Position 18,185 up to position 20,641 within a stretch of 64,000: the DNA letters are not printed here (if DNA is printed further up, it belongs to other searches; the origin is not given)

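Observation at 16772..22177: Short glycyl radical enzyme with no activase, coupled to a membrane acyltransferase-3 and an orphan lipoprotein SBP, with a divergent MarR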

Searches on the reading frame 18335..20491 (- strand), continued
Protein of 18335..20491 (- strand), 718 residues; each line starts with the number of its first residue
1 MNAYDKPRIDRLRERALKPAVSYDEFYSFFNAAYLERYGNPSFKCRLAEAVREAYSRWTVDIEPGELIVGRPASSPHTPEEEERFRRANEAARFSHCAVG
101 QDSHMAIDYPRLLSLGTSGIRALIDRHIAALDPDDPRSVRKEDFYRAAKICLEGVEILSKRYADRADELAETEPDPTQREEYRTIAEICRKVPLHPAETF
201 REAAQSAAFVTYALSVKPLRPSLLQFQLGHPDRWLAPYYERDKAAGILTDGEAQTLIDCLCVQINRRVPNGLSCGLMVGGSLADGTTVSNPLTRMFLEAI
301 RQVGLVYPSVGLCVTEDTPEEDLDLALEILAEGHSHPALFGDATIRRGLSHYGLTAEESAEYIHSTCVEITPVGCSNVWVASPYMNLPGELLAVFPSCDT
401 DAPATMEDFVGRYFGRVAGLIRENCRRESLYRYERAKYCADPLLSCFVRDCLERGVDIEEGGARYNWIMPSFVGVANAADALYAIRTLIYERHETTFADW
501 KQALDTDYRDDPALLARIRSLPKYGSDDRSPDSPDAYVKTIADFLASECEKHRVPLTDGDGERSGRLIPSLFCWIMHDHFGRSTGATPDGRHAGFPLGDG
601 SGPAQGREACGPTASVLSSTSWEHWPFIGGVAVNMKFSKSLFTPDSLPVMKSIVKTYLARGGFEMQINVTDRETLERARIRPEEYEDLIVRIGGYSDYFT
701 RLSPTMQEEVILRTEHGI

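Call 56: find_encoding_contigs(protein=P0040, flank=10000, max_places=3)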
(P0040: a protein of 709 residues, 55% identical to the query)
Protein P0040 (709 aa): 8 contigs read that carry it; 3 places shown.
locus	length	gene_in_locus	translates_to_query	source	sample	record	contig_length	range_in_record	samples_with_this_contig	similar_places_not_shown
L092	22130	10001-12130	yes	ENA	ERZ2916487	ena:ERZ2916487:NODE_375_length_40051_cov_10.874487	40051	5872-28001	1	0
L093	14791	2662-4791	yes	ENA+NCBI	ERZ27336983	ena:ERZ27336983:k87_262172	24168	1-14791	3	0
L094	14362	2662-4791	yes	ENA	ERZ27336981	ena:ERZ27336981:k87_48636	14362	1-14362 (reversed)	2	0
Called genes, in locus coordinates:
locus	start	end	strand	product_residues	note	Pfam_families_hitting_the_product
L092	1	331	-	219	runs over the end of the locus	PF02397:Bac_transf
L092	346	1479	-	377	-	PF01041:DegT_DnrJ_EryC1, PF00155:Aminotran_1_2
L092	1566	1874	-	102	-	PF13560:HTH_31 (weak), PF01381:HTH_3 (weak)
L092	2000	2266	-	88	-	-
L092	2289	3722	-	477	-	PF02934:GatB_N, PF02637:GatB_Yqey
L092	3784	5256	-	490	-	PF01425:Amidase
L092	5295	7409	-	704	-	PF01336:tRNA_anti-codon, PF00152:tRNA-synt_2, PF01409:tRNA-synt_2d (faint), PF02938:GAD, PF02686:GatC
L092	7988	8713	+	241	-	PF06283:ThuA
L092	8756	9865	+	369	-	PF01408:GFO_IDH_MocA, PF03447:NAD_binding_3 (weak), PF02894:GFO_IDH_MocA_C, PF22725:GFO_IDH_MocA_C3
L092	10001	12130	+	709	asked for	PF02901:PFL-like, PF01228:Gly_radical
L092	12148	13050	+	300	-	PF13353:Fer4_12 (faint), PF13187:Fer4_9 (faint), PF00037:Fer4 (weak), PF12837:Fer4_6 (faint), PF13237:Fer4_10 (weak), PF12838:Fer4_7, PF14697:Fer4_21, PF04055:Radical_SAM, +2 more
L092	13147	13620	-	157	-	-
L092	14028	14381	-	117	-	PF00085:Thioredoxin, PF13098:Thioredoxin_2 (weak)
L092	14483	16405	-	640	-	PF16334:DUF4964, PF17168:DUF5127, PF16335:GtaA_6_Hairpin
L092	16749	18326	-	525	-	PF00239:Resolvase, PF07508:Recombinase, PF13408:Zn_ribbon_recom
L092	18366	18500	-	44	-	-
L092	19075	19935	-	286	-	-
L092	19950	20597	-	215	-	PF12385:Peptidase_C70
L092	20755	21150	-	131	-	-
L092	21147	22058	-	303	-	PF17989:ALP_N, PF21522:MreB-like_C (weak)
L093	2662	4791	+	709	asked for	PF02901:PFL-like, PF01228:Gly_radical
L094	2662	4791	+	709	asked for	PF02901:PFL-like, PF01228:Gly_radical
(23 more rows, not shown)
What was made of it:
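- ThuA and Gfo/Idh/MocA immediately upstream of GRE-AE in L092 (call 56).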

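Call 86: search_protein_families(library=pfam, proteins=[L002:9852-11357:+, L003:8096-9631:+, L005:16832-18319:+, L006:18369-20048:-, L007:2067-3530:-, L009:10375-11703:-, L010:2242-3690:-, L014:5834-7381:+, L062:1116-2612:+, L079:3007-4485:-], max_evalue=0.01)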
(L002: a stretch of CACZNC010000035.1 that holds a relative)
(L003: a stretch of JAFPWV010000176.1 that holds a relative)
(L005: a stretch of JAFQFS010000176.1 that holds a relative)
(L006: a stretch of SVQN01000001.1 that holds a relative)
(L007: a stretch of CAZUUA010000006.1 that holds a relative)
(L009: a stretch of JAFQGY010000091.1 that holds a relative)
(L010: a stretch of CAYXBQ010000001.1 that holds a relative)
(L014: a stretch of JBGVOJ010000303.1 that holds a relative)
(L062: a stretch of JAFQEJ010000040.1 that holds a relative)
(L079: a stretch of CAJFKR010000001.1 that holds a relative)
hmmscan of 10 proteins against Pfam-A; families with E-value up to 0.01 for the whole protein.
L002:9852-11357:+ (501 aa): 0 families

L003:8096-9631:+ (511 aa): 1 family
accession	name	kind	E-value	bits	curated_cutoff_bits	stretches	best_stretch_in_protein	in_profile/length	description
PF13416.11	SBP_bac_8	-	1.3e-05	25.6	27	1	135-375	24-211/279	Bacterial extracellular solute-binding protein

L005:16832-18319:+ (495 aa): 0 families

L006:18369-20048:- (559 aa): 0 families

L007:2067-3530:- (487 aa): 1 family
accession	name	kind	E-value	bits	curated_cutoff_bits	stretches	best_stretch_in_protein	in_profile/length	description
PF01547.30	SBP_bac_1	-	1.7e-07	32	26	1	115-341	32-239/307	Bacterial extracellular solute-binding protein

L009:10375-11703:- (442 aa): 0 families

L010:2242-3690:- (482 aa): 0 families

L014:5834-7381:+ (515 aa): 0 families

L062:1116-2612:+ (498 aa): 0 families

L079:3007-4485:- (492 aa): 0 families
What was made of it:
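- On ABC-type solute-binding protein, cluster SBP_bac_1/8 (the downstream gene): Relatives L007 (32 bits against a cutoff of 26) and L003 (25.6 bits against 27) hit SBP models (call 86).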
